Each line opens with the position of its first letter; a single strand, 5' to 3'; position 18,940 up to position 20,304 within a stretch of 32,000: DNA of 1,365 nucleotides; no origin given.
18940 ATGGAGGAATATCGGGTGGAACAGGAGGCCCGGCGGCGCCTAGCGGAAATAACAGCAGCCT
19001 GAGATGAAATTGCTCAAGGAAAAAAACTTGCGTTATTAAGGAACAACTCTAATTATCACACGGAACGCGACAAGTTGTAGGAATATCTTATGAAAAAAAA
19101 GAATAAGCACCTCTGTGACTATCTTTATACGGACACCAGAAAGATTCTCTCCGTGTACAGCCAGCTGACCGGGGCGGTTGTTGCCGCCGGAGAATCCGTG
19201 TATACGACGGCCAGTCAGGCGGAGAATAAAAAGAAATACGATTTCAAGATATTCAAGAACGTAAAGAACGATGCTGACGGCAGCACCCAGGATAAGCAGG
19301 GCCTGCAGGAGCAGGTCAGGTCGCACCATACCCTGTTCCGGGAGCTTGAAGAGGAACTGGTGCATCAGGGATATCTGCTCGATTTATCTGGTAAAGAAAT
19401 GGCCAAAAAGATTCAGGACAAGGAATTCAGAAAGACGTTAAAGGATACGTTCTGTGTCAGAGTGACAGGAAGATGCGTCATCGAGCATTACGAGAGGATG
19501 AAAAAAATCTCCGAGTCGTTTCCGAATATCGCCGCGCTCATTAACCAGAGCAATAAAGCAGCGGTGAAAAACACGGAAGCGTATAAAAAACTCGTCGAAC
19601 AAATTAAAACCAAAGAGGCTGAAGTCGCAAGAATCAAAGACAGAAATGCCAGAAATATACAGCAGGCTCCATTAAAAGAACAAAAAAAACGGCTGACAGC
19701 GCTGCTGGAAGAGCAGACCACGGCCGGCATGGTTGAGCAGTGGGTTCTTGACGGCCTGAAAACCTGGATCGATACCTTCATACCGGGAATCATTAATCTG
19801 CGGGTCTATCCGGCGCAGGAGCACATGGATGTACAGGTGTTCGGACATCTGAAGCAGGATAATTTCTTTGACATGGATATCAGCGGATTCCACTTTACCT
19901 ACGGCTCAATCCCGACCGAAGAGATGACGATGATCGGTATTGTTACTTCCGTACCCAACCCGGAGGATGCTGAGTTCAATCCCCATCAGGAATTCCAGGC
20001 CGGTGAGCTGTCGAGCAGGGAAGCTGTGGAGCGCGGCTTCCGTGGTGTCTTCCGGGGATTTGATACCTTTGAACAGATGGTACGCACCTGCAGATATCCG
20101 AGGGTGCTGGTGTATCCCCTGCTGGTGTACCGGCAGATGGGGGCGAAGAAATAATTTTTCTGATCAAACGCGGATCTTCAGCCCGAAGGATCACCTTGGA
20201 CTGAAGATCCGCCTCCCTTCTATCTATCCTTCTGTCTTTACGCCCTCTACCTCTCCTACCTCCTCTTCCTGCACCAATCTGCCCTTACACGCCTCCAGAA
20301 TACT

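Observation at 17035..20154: AAA+ ATPase with atypical Walker B plus a 354-aa partner: half of an unassigned four-gene module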

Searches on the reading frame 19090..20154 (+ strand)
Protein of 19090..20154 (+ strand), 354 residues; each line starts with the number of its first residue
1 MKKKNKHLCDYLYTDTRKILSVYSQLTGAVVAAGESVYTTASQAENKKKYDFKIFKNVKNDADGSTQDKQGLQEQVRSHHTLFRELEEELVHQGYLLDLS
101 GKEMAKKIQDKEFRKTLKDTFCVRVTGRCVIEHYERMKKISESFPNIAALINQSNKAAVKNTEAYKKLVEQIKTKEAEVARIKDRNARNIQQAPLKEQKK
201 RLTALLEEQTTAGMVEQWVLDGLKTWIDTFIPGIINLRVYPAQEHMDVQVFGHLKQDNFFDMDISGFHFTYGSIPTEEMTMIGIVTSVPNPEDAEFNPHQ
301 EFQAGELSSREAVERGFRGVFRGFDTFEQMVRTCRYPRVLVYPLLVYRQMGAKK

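Call 4: search_protein_families(library=pfam, proteins=[window:19090-20154:+], max_evalue=1)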
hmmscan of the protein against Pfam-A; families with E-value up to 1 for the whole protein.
window:19090-20154:+ (354 aa): 3 families
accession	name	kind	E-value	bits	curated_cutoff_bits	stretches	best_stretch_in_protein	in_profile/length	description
PF19952.5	DUF6414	-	8.7e-15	55.6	25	1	8-302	1-234/283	Domain of unknown function (DUF6414)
PF10691.14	DUF2497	-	0.1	13.5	27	0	201-236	30-63/75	Protein of unknown function (DUF2497)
PF25443.1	ANG-1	-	0.82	10.3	28.5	0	153-211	11-67/105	ANG-1-like domain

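Call 5: search_protein_families(library=padloc, proteins=[window:19090-20154:+], max_evalue=1)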
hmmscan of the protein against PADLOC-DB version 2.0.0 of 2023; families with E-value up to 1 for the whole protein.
window:19090-20154:+ (354 aa): 0 families

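Call 6: search_protein_families(library=ncbifam, proteins=[window:19090-20154:+], max_evalue=1)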
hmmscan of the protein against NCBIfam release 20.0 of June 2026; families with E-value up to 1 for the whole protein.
window:19090-20154:+ (354 aa): 2 families
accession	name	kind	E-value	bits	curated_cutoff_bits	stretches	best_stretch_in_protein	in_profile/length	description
NF041760.1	PtuA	equivalog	0.0062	15.5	500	1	148-250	231-333/524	retron Ec78 anti-phage system effector ATPase PtuA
TIGR04211.1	SH3_and_anchor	equivalog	0.01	15.4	65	1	136-211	74-146/198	TIGR04211 family SH3 domain-containing protein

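Call 8: search_solved_structures(query=window:19090-20154:+, max_evalue=10)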
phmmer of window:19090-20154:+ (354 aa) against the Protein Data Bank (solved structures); distinct sequences matched with E-value up to 10: 2.
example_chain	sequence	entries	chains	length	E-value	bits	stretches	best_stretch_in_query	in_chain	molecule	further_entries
9xhp_A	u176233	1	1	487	0.054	16.1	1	221-261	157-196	P450 oxidase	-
1nkt_A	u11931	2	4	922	0.7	12.4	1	138-235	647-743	Preprotein translocase secA 1 subunit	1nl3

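Call 9: search_protein_families(library=phrogs, proteins=[window:19090-20154:+], max_evalue=0.1)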
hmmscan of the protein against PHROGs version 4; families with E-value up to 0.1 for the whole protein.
window:19090-20154:+ (354 aa): 5 families
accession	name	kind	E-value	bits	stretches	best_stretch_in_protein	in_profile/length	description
phrog_9699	-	unknown function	3.6e-09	37.2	1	3-153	6-135/270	-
phrog_22777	-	unknown function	0.012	16.4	1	7-97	10-101/173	-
phrog_10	-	head and packaging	0.021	14.8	1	119-209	252-349/752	major head protein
phrog_17980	-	unknown function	0.078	14.2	0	156-188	38-70/77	-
phrog_5817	-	transcription regulation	0.088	13.8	0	67-115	114-163/210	anti-repressor Ant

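Call 13: find_homologous_proteins(query=window:19090-20154:+)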
Query window:19090-20154:+ (354 aa): 303 proteins with E <= 0.001 among 4137 candidates; the best 120 are listed.
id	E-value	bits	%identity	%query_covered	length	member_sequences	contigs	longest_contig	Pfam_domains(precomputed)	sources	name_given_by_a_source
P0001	1.7e-187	641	79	100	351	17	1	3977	PF19952.6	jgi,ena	-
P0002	1.1e-186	638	77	100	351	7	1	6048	PF19952.6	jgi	jgi:hypothetical protein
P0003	3.6e-183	626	77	100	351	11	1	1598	PF19952.6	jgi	jgi:hypothetical protein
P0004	1.4e-180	618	76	100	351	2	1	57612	PF19952.6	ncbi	-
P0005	5.6e-179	613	76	99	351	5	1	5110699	PF19952.6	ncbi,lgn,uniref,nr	ncbi:MAG: hypothetical protein Q3M24_15600 [Candidatus Electrothrix aestuarii]|uniref:Uncharacterize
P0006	6.3e-175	599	75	98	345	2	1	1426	PF19952.6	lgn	-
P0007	2.5e-174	597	74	100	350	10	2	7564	PF19952.6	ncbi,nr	ncbi:MAG: hypothetical protein D3905_04880 [Candidatus Electrothrix sp. AS4_5]|nr:hypothetical prote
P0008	2.7e-154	531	66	99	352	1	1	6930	PF19952.6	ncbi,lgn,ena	-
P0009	3.2e-149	515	80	79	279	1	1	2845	PF19952.6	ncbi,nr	ncbi:MAG: hypothetical protein D3909_06065, partial [Candidatus Electrothrix sp. ATG1]|nr:hypothetic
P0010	3.4e-146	505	68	99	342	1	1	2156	PF19952.6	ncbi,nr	ncbi:MAG: hypothetical protein D3923_10015 [Candidatus Electrothrix sp. AR3]|nr:hypothetical protein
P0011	2.6e-141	489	68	88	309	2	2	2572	PF19952.6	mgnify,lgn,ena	mgnify:CR=1 FL=1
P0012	6.3e-125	435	56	98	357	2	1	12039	PF19952.6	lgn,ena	-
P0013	1.7e-117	411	52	97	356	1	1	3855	PF19952.6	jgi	jgi:hypothetical protein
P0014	1.2e-115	405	54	97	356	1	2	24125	PF19952.6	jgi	jgi:hypothetical protein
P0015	6.6e-114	399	52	97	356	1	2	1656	PF19952.6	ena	-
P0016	7.2e-114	399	52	98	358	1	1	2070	PF19952.6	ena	-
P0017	1.4e-112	394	52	97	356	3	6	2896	PF19952.6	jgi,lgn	-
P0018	2.0e-112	394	51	97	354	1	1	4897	PF19952.6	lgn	-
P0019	2.6e-112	394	51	97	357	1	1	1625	PF19952.6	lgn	-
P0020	4.0e-112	393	51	97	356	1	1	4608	PF19952.6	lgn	-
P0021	4.2e-112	393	52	97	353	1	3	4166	PF19952.6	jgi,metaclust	metaclust:\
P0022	1.3e-111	391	51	97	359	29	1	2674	PF19952.6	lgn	-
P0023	1.4e-111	391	51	96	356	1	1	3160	PF19952.6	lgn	-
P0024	2.2e-111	391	52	97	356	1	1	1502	PF19952.6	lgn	-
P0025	2.6e-111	390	50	97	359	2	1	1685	PF19952.6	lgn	-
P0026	2.6e-111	390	50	97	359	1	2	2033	PF19952.6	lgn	-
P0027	3.5e-111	390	51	98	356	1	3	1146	PF19952.6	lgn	-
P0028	4.5e-111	389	51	97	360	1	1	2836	PF19952.6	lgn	-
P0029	4.6e-111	389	52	97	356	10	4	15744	PF19952.6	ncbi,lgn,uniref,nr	ncbi:hypothetical protein LOF27_08865 [Xanthomonas euvesicatoria]|uniref:DUF6414 family protein n=1 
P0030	6.4e-111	389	51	97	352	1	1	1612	PF19952.6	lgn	-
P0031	9.1e-111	388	50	97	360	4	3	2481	PF19952.6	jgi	-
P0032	1.0e-110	388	50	97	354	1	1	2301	PF19952.6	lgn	-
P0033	1.7e-110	388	51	97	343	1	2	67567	PF19952.6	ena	-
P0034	2.3e-110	387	50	97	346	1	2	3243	PF19952.6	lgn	-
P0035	2.7e-110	387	49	97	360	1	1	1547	PF19952.6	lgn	-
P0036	2.9e-110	387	50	97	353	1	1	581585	PF19952.6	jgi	jgi:hypothetical protein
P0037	7.6e-110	385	50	97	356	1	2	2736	PF19952.6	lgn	-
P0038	7.6e-110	385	50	97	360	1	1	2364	PF19952.6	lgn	-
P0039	8.9e-110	385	50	97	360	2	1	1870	PF19952.6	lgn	-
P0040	9.5e-110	385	50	98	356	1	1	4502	PF19952.6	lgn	-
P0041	1.4e-109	385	50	97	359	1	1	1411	PF19952.6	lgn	-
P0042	3.6e-109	383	51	97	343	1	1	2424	PF19952.6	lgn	-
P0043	3.8e-109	383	50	97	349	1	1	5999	PF19952.6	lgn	-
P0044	6.2e-109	382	50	97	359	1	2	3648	PF19952.6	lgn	-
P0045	8.2e-109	382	51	97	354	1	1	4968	PF19952.6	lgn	-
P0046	8.6e-109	382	50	97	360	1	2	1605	PF19952.6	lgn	-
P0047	1.8e-108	381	49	97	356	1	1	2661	PF19952.6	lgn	-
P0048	2.1e-108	381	49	98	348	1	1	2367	PF19952.6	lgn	-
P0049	2.2e-108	381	50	97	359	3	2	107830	PF19952.6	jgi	jgi:hypothetical protein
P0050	2.7e-108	380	51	97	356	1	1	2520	PF19952.6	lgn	-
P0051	6.2e-108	379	49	97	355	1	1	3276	PF19952.6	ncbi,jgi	jgi:hypothetical protein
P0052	9.6e-108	379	48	97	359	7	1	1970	PF19952.6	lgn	-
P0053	1.4e-107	378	50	97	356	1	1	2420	PF19952.6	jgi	jgi:hypothetical protein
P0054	1.4e-107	378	50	97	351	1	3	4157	PF19952.6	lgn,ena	-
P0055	1.6e-107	378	51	97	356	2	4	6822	PF19952.6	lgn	-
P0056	2.3e-107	377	50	98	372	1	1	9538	PF19952.6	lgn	-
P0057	3.4e-107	377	50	97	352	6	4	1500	PF19952.6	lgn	-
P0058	8.8e-107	375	50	97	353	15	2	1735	PF19952.6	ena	-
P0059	1.0e-106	375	50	97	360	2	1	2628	PF19952.6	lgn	-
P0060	1.2e-106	375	48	97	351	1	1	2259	PF19952.6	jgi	jgi:hypothetical protein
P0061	2.2e-106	374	48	97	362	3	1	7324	PF19952.6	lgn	-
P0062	2.4e-106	374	49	98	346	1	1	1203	PF19952.6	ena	-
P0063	2.4e-106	374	50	97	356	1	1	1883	PF19952.6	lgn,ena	-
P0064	2.7e-106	374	49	97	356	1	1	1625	PF19952.6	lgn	-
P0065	2.8e-106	374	51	98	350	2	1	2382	PF19952.6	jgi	-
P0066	3.4e-106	373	49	97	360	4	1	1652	PF19952.6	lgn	-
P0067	4.1e-106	373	49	97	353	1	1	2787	PF19952.6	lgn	-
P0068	4.6e-106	373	50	97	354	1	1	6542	PF19952.6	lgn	-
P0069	5.6e-106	373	48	97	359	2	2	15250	PF19952.6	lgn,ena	-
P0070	7.2e-106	372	49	97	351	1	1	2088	PF19952.6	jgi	jgi:hypothetical protein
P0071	1.0e-105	372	51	98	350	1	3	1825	PF19952.6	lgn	-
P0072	1.4e-105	371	49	97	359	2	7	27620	PF19952.6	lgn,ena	-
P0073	1.5e-105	371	50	97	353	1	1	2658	PF19952.6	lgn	-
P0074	1.7e-105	371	48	96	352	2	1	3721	PF19952.6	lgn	-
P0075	1.7e-105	371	48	97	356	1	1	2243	PF19952.6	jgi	jgi:hypothetical protein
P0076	2.0e-105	371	49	97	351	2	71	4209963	PF19952.6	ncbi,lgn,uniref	ncbi:hypothetical protein [Lysobacter sp. OAE881]|uniref:DUF6414 family protein n=1 Tax=Lysobacter s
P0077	2.7e-105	370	51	98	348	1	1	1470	PF19952.6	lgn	-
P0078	2.9e-105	370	47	98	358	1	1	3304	PF19952.6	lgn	-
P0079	4.3e-105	370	49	97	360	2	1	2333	PF19952.6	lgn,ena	-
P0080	4.4e-105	370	52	97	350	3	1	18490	PF19952.6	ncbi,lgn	ncbi:MAG: hypothetical protein P8045_12355 [Candidatus Thiodiazotropha sp.]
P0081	4.5e-105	370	48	97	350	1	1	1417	PF19952.6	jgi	jgi:hypothetical protein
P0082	5.4e-105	369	50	97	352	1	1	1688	PF19952.6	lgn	-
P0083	5.6e-105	369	49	97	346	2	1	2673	PF19952.6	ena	-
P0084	6.5e-105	369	48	97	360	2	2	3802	PF19952.6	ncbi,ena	-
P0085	9.7e-105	369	49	97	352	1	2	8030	PF19952.6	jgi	jgi:hypothetical protein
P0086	1.0e-104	369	51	98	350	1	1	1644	PF19952.6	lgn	-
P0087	2.4e-104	367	50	97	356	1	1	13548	PF19952.6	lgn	-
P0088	2.8e-104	367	49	97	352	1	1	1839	PF19952.6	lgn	-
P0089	4.1e-104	367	49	97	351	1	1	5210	PF19952.6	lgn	-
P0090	4.7e-104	366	48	98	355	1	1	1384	PF19952.6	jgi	jgi:hypothetical protein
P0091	4.7e-104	366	49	98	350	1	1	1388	PF19952.6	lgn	-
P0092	5.7e-104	366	50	98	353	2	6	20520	PF19952.6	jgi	-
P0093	7.0e-104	366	48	97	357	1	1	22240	PF19952.6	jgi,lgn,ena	-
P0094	7.3e-104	366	49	98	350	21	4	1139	PF19952.6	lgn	-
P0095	7.6e-104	366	51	92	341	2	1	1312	PF19952.6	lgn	-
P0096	1.1e-103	365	50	98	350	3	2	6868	PF19952.6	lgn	-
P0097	1.2e-103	365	48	97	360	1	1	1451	PF19952.6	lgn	-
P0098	1.3e-103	365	49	98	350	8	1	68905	PF19952.6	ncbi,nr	ncbi:hypothetical protein N9J84_01080 [Porticoccaceae bacterium]|nr:hypothetical protein [Porticocca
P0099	1.6e-103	365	51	97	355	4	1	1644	PF19952.6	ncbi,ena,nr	ncbi:MAG TPA: hypothetical protein ENI73_00130 [Spirochaetes bacterium]|nr:hypothetical protein [Spi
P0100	1.6e-103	365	48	97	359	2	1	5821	PF19952.6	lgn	-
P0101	1.8e-103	364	50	98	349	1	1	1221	PF19952.6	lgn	-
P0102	2.2e-103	364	50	98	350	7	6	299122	PF19952.6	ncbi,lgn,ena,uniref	ncbi:hypothetical protein [uncultured Halopseudomonas sp.]|uniref:DUF6414 family protein n=1 Tax=unc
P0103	2.2e-103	364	49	97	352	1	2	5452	PF19952.6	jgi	jgi:hypothetical protein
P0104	2.3e-103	364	47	97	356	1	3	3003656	PF19952.6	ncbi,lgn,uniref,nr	ncbi:DUF6414 family protein [Sideroxydans lithotrophicus]|uniref:Uncharacterized protein n=1 Tax=Sid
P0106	2.9e-103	364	50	97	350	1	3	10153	PF19952.6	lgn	-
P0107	3.4e-103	364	50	98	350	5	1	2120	PF19952.6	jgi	jgi:hypothetical protein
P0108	4.6e-103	363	50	97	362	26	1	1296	PF19952.6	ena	-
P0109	5.0e-103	363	48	97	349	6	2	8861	PF19952.6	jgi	jgi:hypothetical protein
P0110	5.7e-103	363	49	98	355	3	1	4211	PF19952.6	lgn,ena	-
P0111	5.8e-103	363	49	98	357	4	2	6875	PF19952.6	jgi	-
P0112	6.4e-103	363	49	98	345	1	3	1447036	PF19952.6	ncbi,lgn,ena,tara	tara:strand:+ start:6713 stop:7750 length:1038 start_codon:yes stop_codon:yes gene_type:complete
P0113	6.6e-103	363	47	97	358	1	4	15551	PF19952.6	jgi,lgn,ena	-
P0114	6.6e-103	363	49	97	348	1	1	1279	PF19952.6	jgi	jgi:hypothetical protein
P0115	7.2e-103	362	48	97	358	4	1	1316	PF19952.6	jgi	jgi:hypothetical protein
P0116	7.3e-103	362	47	97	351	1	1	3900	PF19952.6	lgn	-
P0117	7.4e-103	362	49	97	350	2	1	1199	PF19952.6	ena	-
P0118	7.6e-103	362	49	98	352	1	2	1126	PF19952.6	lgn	-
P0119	7.8e-103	362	50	97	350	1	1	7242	PF19952.6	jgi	-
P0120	8.8e-103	362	49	98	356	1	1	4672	PF19952.6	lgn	-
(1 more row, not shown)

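Call 14: find_encoding_contigs(protein=P0005, flank=10000, max_places=2)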
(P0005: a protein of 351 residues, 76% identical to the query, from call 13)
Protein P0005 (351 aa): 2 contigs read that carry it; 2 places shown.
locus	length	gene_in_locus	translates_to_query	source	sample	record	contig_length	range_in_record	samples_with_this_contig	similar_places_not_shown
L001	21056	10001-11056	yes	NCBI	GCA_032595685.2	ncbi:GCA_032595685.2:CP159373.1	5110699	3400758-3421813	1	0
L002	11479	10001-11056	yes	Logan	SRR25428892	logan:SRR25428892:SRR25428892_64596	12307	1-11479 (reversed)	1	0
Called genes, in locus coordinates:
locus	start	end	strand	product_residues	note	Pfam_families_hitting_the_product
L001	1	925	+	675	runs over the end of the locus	PF00270:DEAD (weak), PF04851:ResIII, PF17757:UvrB_inter, PF27431:UvrB_3rd, PF00271:Helicase_C, PF12344:UvrB, PF02151:UVR (weak)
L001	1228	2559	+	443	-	PF00078:RVT_1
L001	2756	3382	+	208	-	-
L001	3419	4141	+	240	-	PF00215:OMPdecase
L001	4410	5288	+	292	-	PF10043:DUF2279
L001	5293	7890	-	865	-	PF11845:Tll0287-like, PF00989:PAS, PF08448:PAS_4 (weak), PF13188:PAS_8 (weak), PF13426:PAS_9, PF00512:HisKA, PF02518:HATPase_c, PF00072:Response_reg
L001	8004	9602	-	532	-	PF01471:PG_binding_1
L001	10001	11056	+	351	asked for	PF19952:DUF6414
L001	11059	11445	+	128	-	PF19953:EACC1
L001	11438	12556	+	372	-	PF00656:Peptidase_C14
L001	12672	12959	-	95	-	-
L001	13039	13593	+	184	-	-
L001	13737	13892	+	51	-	-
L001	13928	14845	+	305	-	-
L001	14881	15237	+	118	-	-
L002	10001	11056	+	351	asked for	PF19952:DUF6414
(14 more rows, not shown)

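Call 15: find_encoding_contigs(protein=P0104, flank=10000, max_places=2)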
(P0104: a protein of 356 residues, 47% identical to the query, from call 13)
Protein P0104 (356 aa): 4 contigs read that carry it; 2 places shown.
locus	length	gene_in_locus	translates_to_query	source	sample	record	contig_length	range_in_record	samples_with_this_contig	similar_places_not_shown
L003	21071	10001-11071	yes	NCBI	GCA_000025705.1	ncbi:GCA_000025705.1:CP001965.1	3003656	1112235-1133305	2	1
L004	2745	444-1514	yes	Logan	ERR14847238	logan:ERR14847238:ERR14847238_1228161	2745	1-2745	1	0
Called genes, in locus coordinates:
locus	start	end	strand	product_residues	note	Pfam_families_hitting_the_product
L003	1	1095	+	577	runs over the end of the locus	PF00034:Cytochrom_C (weak), PF13442:Cytochrome_CBB3, PF02239:Cytochrom_D1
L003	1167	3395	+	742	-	PF07715:Plug, PF00593:TonB_dep_Rec_b-barrel, PF14905:OMP_b-brl_3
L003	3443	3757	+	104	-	PF04358:DsrC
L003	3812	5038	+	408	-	PF05940:NnrS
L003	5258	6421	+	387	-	PF00364:Biotin_lipoyl (faint), PF25917:BSH_RND (faint), PF25876:HH_MFP_RND (weak), PF25954:Beta-barrel_RND_2 (weak), PF25989:YknX_C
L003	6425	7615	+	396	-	PF12704:MacB_PCD, PF02687:FtsX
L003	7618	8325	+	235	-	PF00005:ABC_tran, PF02463:SMC_N (faint), PF13304:AAA_21 (faint)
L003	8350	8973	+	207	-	PF00440:TetR_N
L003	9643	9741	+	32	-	-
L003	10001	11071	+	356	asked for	PF19952:DUF6414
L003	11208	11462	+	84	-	-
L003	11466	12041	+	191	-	-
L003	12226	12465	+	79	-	-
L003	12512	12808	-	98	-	PF08895:DUF1840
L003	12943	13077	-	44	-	-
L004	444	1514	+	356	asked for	PF19952:DUF6414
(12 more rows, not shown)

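Call 53: find_encoding_contigs(protein=P0004, flank=8000, max_places=1)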
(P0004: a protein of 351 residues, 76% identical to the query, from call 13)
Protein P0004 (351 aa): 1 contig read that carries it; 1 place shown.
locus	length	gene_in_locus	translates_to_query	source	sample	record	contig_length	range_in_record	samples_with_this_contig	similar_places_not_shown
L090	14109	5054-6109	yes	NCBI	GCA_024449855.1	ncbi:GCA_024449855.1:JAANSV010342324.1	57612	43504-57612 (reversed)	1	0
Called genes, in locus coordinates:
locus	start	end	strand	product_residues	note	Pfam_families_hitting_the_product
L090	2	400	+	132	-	?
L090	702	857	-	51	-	-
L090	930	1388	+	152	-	-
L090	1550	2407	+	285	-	-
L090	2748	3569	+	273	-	-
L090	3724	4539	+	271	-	-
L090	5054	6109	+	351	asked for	PF19952:DUF6414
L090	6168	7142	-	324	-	PF03544:TonB_C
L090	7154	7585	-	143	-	PF02472:ExbD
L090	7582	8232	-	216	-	PF01618:MotA_ExbB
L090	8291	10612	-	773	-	PF07715:Plug (weak), PF00593:TonB_dep_Rec_b-barrel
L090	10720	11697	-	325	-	PF02663:FmdE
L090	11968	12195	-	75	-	-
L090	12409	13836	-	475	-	PF13520:AA_permease_2, PF00324:AA_permease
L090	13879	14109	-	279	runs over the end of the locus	PF10670:DUF4198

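Call 54: find_encoding_contigs(protein=P0002, flank=8000, max_places=1)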
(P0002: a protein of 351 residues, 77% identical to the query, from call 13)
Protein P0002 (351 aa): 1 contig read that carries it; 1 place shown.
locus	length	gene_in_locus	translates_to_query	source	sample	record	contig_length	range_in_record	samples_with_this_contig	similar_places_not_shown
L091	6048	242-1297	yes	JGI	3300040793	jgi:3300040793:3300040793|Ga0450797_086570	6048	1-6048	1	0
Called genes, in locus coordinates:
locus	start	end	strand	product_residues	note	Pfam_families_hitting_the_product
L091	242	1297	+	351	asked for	PF19952:DUF6414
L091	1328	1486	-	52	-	-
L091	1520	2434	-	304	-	PF03374:ANT (faint)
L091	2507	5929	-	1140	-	-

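Call 57: find_related_loci(query=A5, collection=viral_contigs, flank=6000)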
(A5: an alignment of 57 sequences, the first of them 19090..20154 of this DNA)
Query A5 (354 aa) in viral_contigs; peptide patterns used: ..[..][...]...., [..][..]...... (x = any residue, [..] = any of these).
59 stretches matched a pattern; 1 encode a relative of the query (tblastn E <= 1e-3); 1 distinct loci.
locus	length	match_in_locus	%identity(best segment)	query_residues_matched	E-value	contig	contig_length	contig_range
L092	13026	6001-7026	47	5-350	3e-104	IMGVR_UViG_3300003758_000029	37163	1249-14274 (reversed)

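Call 60: predict_structure(alignment_id=A5)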
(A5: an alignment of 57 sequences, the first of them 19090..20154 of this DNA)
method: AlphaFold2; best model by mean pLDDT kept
length: 354 residues; sequences in the alignment: 57
mean_pLDDT: 73.7   pTM: 0.64
mean pLDDT of the five models: 73.7, 70.8, 70.2, 69.3, 65.3
residues with pLDDT >= 90: 88; 70-90: 147; 50-70: 58; < 50: 61
segments of 3 or more residues with pLDDT < 50: 1-5, 35-50, 58-71, 270-275, 320-335
pLDDT, mean of each block of 10 residues (from residue 1): 55 89 87 54 42 59 34 70 91 94 88 92 91 74 75 85 91 92 89 90 86 73 76 83 83 85 54 60 91 57 59 55 37 57 89 47
secondary structure, 60 per line:
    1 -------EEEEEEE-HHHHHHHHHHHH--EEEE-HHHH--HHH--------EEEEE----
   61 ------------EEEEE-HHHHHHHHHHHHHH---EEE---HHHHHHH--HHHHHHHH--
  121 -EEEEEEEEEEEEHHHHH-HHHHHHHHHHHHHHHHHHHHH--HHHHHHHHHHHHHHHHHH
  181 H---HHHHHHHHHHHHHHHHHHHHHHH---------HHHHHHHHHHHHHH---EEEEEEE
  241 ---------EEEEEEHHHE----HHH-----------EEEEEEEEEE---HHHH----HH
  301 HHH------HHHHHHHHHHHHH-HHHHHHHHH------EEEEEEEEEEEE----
elements in order: E8-14 H16-27 E30-33 H35-38 E52-56 E73-77 H79-92 E96-98 H102-108 H111-118 E122-133 H134-138 H140-160 H163-181 H185-207 H217-230 E234-240 E250-255 E278-287 H291-294 H299-303 H310-322 H324-332 E339-350
